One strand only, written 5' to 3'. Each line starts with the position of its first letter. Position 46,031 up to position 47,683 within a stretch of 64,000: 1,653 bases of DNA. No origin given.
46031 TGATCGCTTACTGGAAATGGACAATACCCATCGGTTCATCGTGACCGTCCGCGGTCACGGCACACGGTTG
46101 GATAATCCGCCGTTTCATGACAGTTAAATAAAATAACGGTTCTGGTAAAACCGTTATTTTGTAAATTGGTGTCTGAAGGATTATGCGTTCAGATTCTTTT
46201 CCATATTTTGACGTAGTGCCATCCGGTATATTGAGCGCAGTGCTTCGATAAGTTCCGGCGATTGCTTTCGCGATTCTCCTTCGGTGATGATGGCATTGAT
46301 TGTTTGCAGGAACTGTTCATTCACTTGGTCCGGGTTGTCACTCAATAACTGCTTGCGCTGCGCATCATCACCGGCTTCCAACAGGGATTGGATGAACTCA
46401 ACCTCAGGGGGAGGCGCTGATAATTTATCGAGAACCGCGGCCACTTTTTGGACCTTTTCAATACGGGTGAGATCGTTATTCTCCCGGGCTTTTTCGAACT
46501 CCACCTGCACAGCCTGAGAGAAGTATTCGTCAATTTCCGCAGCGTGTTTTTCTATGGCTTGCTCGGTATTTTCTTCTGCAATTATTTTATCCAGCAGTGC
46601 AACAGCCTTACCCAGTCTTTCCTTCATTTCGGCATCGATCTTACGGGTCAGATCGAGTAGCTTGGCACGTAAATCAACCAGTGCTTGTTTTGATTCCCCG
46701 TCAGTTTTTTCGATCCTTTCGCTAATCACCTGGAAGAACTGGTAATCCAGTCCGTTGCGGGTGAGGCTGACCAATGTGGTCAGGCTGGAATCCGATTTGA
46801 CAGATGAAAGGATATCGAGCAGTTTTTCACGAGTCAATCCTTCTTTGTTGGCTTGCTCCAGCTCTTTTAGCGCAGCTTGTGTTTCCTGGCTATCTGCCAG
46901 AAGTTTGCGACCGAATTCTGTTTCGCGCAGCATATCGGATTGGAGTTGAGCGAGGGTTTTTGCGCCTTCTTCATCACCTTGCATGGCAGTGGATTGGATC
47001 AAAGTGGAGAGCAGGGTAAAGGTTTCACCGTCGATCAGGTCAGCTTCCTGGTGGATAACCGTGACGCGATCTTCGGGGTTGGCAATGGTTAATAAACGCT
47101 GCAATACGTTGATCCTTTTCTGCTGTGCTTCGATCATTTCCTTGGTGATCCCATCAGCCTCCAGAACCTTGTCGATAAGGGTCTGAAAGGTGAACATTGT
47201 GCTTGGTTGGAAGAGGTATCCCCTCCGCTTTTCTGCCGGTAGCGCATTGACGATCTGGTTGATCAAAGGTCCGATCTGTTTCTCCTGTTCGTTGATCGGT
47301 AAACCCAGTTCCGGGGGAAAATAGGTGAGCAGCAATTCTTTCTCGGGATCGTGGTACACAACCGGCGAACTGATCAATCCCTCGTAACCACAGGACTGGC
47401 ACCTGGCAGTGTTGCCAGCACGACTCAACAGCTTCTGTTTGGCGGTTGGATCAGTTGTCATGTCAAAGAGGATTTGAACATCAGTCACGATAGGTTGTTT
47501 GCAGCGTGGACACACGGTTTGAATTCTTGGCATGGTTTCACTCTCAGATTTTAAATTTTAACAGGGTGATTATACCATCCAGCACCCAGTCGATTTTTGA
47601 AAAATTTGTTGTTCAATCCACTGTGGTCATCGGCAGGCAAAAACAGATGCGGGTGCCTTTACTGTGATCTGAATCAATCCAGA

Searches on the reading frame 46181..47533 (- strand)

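Call 69: search_protein_families(library=pfam, proteins=[window:46181-47533:-], max_evalue=1e-8)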
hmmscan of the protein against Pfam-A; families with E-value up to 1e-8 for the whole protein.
window:46181-47533:- (450 aa): 1 family
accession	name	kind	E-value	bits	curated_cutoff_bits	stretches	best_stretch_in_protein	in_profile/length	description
PF14353.12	CpXC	-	6.8e-20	71.7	25.4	1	7-136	2-119/121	CpXC protein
